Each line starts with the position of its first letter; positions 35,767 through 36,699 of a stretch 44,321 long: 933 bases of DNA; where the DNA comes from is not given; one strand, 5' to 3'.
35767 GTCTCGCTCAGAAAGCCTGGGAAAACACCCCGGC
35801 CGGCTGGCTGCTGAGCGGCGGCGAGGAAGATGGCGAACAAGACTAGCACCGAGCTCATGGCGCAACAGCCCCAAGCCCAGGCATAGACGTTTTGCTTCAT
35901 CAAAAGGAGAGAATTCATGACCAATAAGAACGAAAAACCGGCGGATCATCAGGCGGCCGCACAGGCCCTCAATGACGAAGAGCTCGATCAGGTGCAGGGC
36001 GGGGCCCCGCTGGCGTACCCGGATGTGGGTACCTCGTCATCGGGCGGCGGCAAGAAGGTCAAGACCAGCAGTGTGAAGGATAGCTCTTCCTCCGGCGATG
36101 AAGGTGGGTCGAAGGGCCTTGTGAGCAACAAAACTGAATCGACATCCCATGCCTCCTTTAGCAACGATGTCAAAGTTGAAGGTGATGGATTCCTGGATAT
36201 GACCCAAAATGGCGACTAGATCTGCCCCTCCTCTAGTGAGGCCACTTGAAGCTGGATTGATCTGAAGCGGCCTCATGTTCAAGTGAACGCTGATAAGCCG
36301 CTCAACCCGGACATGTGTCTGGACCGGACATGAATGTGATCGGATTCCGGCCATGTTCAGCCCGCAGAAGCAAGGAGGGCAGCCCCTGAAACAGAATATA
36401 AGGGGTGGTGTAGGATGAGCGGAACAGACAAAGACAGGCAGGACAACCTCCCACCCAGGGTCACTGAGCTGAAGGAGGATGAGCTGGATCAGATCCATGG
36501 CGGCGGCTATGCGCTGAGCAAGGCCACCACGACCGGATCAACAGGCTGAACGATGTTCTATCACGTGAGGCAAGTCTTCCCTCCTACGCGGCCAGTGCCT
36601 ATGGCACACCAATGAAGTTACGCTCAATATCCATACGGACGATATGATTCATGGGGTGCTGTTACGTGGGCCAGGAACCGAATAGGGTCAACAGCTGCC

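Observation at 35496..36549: Three tandem double-glycine-leader precursors with very different cores, one a missed 44-aa gene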

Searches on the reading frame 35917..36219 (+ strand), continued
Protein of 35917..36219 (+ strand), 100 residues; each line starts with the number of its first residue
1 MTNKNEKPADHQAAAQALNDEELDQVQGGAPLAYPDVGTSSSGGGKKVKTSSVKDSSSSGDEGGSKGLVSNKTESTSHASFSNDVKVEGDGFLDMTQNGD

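Call 102: search_protein_families(library=ncbifam, proteins=[P0112, P0113, P0117, P0108, P0114, L073:8606-8914:+, L075:728-1039:+, L073:7771-8313:+, L073:2034-3302:+], max_evalue=0.01)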
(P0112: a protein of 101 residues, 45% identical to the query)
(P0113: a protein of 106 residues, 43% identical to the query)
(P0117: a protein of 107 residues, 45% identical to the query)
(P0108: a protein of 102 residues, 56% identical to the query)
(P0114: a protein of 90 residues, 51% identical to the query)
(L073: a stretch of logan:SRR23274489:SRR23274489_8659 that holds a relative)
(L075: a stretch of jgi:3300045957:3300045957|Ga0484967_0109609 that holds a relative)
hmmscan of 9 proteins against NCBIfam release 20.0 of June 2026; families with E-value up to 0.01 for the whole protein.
P0112 (101 aa): 0 families

P0113 (106 aa): 0 families

P0117 (107 aa): 0 families

P0108 (102 aa): 0 families

P0114 (90 aa): 0 families

L073:8606-8914:+ (103 aa): 0 families

L075:728-1039:+ (104 aa): 0 families

L073:7771-8313:+ (180 aa): 8 families
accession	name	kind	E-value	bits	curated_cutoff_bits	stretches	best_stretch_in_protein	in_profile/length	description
TIGR03896.1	cyc_nuc_ocin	subfamily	2.5e-43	148.7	161.05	1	1-171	139-313/317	bacteriocin-type transport-associated protein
NF041163.2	encap_f2b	equivalog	6.7e-09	35.4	400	1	8-118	79-195/450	family 2B encapsulin nanocompartment shell protein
NF006901.0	PRK09392.1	equivalog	2.2e-08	33.7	211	1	4-125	11-135/236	transcriptional activator FtrB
NF058543.1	ActPatMycb56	equivalog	2.8e-08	33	460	1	11-93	7-92/317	acetyltransferase Pat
NF008732.0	PRK11753.1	equivalog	2.9e-08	33.4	266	1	13-135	13-136/214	cAMP-activated global transcriptional regulator CRP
NF007707.0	PRK10402.1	subfamily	1.9e-06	27.6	180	1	26-131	34-139/226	transcriptional regulator YeiL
NF050815.1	TransActFtrBCaul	equivalog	0.0002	20.7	300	1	27-129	36-141/251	transcriptional activator FtrB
NF008365.0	PRK11161.1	subfamily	0.0082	15.4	228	0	25-119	49-146/250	fumarate/nitrate reduction transcriptional regulator Fnr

L073:2034-3302:+ (422 aa): 12 families
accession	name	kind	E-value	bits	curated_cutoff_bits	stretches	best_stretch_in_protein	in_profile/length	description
TIGR03794.1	NHLM_micro_HlyD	equivalog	3e-85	286.6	156.2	1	13-414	1-420/421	NHLP bacteriocin system secretion protein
TIGR01843.1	type_I_hlyD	subfamily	3.3e-14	52.7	208.65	2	144-332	157-353/422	HlyD family type I secretion periplasmic adaptor subunit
TIGR01730.1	RND_mfp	subfamily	5.4e-08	32.2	94.9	2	220-319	108-202/322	efflux RND transporter periplasmic adaptor subunit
TIGR00998.1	8a0101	subfamily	2.9e-07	29.8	390.8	1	35-311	7-264/334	EmrA/EmrK family multidrug efflux transporter periplasmic adaptor subunit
NF002939.0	PRK03598.1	equivalog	1.4e-05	24.4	393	1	73-333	47-283/332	secretion protein HlyD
NF007785.0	PRK10476.1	equivalog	2.2e-05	23.5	376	1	30-328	14-282/347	multidrug transporter subunit MdtN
NF006761.0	PRK09282.1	domain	0.0004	19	402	0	177-279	468-553/591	pyruvate carboxylase subunit B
NF006079.0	PRK08225.1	equivalog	0.0014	18.6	95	0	252-277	43-68/70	acetyl-CoA carboxylase biotin carboxyl carrier protein subunit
NF005117.0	PRK06549.1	equivalog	0.0026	18.4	159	0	67-115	58-106/130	acetyl-CoA carboxylase biotin carboxyl carrier protein subunit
TIGR01000.1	bacteriocin_acc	subfamily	0.0026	16.7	258.85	0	29-130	20-120/457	bacteriocin secretion accessory protein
NF005457.0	PRK07051.1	equivalog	0.0033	17.6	87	0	251-278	51-78/80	acetyl-CoA carboxylase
NF004547.1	PRK05889.1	equivalog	0.0086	16.2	75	0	254-277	46-69/71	biotin/lipoyl-binding carrier protein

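Call 103: search_dna_similar(query=window:35917-36219:+, collection=plasmids, mode=protein, max_evalue=0.01, max_rows=15)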
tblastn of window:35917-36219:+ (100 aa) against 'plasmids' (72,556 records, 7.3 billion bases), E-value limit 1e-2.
No match.

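Call 105: search_dna_similar(query=P0112, collection=plasmids, mode=protein, max_evalue=0.01, max_rows=12)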
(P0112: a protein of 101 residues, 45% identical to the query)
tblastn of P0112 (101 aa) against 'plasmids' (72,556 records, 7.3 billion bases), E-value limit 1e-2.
Records with a match: 18; places in all: 18; records where one place covers at least 80% of the query: 0.
Best place of each record, by identity: <60% 18.
By first word of the organism name: Rhizobium 13; Paracoccus 3; Photobacterium 1; Burkholderia 1.
By predicted mobility (MOB-suite, as given by PLSDB): non-mobilizable 10; conjugative 8.
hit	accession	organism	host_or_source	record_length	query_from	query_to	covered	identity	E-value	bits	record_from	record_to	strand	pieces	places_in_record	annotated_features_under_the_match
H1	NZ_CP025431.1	Paracoccus zhejiangensis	single cell,sludge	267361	32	100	68%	41.8%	4e-5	47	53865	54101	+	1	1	DUF4150 domain-containing protein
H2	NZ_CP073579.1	Photobacterium sp. GJ3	-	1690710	32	100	68%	39.0%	3e-4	45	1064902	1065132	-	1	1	record has no annotation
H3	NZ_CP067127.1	Paracoccus alcaliphilus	whole organism,soil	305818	32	99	67%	38.7%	1e-3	43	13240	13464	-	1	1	DUF4150 domain-containing protein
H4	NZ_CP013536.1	Rhizobium phaseoli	Phaseolus vulgaris,Whole ...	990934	32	100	68%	36.7%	1e-4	46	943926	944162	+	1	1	DUF4150 domain-containing protein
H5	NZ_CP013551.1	Rhizobium phaseoli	Phaseolus vulgaris,Whole ...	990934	32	100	68%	36.7%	1e-4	46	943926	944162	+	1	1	DUF4150 domain-containing protein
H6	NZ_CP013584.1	Rhizobium phaseoli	Phaseolus vulgaris,Whole ...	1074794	32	100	68%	36.7%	1e-4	46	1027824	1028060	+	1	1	record has no annotation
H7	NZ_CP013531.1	Rhizobium phaseoli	Phaseolus vulgaris,Whole ...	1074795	32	100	68%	36.7%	1e-4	46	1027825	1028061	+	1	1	record has no annotation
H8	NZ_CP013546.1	Rhizobium phaseoli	Phaseolus vulgaris,Whole ...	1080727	32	100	68%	36.7%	1e-4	46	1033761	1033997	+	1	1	record has no annotation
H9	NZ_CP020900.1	Rhizobium phaseoli Brasil 5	Phaseolus vulgaris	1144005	32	100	68%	36.7%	1e-4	46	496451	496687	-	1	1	record has no annotation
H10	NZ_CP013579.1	Rhizobium phaseoli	Phaseolus vulgaris,Whole ...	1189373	32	100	68%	36.7%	1e-4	46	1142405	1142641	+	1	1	record has no annotation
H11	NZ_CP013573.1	Rhizobium phaseoli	Phaseolus vulgaris,Whole ...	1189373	32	100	68%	36.7%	1e-4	46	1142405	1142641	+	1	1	record has no annotation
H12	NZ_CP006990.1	Rhizobium etli bv. mimosae str. IE4771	Phaseolus vulgaris,whole organism,nodule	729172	32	100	68%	36.7%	1e-4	46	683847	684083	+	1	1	DUF4150 domain-containing protein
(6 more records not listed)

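Call 106: get_annotated_region(hit=H1, flank=7000)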
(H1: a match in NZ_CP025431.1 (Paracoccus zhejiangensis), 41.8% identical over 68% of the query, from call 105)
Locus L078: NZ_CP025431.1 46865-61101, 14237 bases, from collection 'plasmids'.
description: Paracoccus zhejiangensis strain J6 plasmid pPZ01, complete sequence
organism: Paracoccus zhejiangensis (NCBI taxid 1077935)
taxonomy: Bacteria; Pseudomonadota; Alphaproteobacteria; Rhodobacterales; Paracoccaceae; Paracoccus; Paracoccus zhejiangensis
host: -; source: single cell,sludge; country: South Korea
typing (MOB-suite, as given by PLSDB): non-mobilizable
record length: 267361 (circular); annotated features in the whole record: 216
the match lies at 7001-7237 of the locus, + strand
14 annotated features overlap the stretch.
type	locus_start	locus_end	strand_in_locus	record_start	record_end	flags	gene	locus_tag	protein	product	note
CDS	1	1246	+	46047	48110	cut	-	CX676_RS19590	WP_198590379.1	caspase family protein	GO:0006508 - proteolysis [Evidence IEA]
CDS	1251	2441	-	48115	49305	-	-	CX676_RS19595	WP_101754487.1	nucleotide sugar dehydrogenase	GO:0000271 - polysaccharide biosynthetic process [Evidence IEA]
CDS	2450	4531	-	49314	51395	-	-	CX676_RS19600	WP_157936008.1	serine/threonine-protein kinase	GO:0006468 - protein phosphorylation [Evidence IEA]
CDS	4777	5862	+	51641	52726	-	-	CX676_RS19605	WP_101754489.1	DUF2169 domain-containing protein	-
CDS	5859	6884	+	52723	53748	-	-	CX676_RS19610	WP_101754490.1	beta-ketoacyl synthase N-terminal-like domain-containing protein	-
CDS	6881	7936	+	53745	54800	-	-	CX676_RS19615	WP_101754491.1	DUF4150 domain-containing protein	-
CDS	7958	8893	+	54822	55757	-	-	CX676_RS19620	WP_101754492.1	hypothetical protein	-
CDS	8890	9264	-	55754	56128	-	-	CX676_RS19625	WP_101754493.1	hypothetical protein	-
CDS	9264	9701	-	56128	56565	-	-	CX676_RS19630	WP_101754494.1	DUF6484 domain-containing protein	-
CDS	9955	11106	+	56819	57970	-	-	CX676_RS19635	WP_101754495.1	type VI secretion system ImpA family N-terminal domain-containing protein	-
CDS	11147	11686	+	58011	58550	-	tssB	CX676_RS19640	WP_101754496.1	type VI secretion system contractile sheath small subunit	GO:0033103 - protein secretion by the type VI secretion system [Evidence IEA]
CDS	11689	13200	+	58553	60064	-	tssC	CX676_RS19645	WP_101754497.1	type VI secretion system contractile sheath large subunit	GO:0033103 - protein secretion by the type VI secretion system [Evidence IEA]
CDS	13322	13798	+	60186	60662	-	-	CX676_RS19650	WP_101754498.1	type VI secretion system tube protein Hcp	-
CDS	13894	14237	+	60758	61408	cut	-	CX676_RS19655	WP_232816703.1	GPW/gp25 family protein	-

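Call 107: get_annotated_region(hit=H4, flank=7000)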
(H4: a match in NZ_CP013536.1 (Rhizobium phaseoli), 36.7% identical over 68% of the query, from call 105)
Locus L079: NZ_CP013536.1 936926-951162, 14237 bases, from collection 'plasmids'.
description: Rhizobium phaseoli strain R650 plasmid pRphaR650d, complete sequence
organism: Rhizobium phaseoli (NCBI taxid 396)
taxonomy: Bacteria; Pseudomonadota; Alphaproteobacteria; Hyphomicrobiales; Rhizobiaceae; Rhizobium; Rhizobium phaseoli
host: -; source: Phaseolus vulgaris,Whole organism,Legume rhizosphere,legume-root nodule; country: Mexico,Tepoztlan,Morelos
typing (MOB-suite, as given by PLSDB): non-mobilizable
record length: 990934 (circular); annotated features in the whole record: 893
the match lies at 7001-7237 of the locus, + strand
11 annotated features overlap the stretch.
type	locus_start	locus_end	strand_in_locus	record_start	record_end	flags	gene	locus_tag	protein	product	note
CDS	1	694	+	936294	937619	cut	icmH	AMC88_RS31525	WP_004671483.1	type IVB secretion system protein IcmH/DotU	-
CDS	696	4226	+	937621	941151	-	tssM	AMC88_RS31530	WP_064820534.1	type VI secretion system membrane subunit TssM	GO:0033103 - protein secretion by the type VI secretion system [Evidence IEA]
CDS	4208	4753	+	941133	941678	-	tagF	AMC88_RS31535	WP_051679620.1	type VI secretion system-associated protein TagF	-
CDS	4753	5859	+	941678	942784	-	-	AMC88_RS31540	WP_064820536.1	DUF2169 domain-containing protein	-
CDS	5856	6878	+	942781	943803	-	-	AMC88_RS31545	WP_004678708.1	3-oxoacyl-ACP synthase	-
CDS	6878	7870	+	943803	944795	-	-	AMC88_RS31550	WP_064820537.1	DUF4150 domain-containing protein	-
CDS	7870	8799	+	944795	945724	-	-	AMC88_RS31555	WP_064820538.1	hypothetical protein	-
CDS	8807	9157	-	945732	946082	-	-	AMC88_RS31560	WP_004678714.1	hypothetical protein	-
CDS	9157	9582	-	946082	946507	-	-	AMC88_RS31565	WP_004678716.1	DUF6484 domain-containing protein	-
CDS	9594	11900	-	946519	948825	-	tssI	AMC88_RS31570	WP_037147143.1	type VI secretion system tip protein VgrG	GO:0033103 - protein secretion by the type VI secretion system [Evidence IEA]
CDS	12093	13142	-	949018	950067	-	-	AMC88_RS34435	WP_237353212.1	glycosyltransferase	-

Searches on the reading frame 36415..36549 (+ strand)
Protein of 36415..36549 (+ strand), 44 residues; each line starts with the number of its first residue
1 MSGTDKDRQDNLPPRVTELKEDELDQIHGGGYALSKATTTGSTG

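Call 7: search_protein_families(library=pfam, proteins=[window:36415-36549:+], max_evalue=0.01)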
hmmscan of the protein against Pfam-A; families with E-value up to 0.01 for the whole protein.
window:36415-36549:+ (44 aa): 1 family
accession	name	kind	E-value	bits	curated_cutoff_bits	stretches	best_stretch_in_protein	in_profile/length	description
PF03047.20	ComC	-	0.00078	19.6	20.4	1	18-36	12-30/31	COMC family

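Call 8: search_protein_families(library=ncbifam, proteins=[window:36415-36549:+], max_evalue=0.1)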
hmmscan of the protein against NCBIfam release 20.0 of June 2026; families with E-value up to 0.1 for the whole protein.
window:36415-36549:+ (44 aa): 5 families
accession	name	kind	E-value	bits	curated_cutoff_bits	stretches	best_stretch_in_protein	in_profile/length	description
NF038034.1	lactGbeta_entB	subfamily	0.027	14.7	37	1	19-33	1-15/38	lactococcin G-beta/enterocin 1071B family bacteriocin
NF000539.0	plantaricin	subfamily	0.039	14.4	29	1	16-38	21-43/69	plantaricin C family lantibiotic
TIGR03898.1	lanti_MRSA_kill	subfamily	0.066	13.2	23.5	1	16-30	30-44/44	mersacidin/lichenicidin family type 2 lantibiotic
NF033215.1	BlpC_Streptocco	equivalog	0.074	12.8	70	1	16-32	10-26/51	quorum-sensing system pheromone BlpC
NF033214.1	ComC_Streptocco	equivalog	0.085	12.5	50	0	18-32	12-26/41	competence-stimulating peptide ComC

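Call 12: find_encoding_contigs(protein=window:36415-36549:+, flank=6000, max_places=6)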
Protein window:36415-36549:+ (44 aa): 2 contigs read that carry it; 2 places shown.
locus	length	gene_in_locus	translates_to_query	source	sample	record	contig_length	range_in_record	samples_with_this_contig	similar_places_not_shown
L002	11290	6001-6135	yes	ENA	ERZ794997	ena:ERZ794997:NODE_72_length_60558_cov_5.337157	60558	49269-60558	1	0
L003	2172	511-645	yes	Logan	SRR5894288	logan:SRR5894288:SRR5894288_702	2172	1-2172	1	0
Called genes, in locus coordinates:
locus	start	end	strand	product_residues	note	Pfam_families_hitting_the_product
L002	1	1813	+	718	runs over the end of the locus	PF03412:Peptidase_C39, PF00664:ABC_membrane, PF00005:ABC_tran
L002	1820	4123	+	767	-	PF00664:ABC_membrane, PF00005:ABC_tran, PF02463:SMC_N (faint)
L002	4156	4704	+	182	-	PF00027:cNMP_binding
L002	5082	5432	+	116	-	-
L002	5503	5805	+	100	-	-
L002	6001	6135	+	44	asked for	-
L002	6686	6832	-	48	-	-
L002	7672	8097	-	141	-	-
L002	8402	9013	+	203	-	PF14378:PAP2_3, PF01569:PAP2 (weak)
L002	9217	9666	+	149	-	PF13340:DUF4096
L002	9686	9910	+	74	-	-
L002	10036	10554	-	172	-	-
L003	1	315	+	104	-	?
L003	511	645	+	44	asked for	-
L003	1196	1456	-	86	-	-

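Call 96: search_protein_families(library=padloc, proteins=[window:36415-36549:+], max_evalue=0.001)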
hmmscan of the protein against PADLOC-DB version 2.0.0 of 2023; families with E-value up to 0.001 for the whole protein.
window:36415-36549:+ (44 aa): 0 families
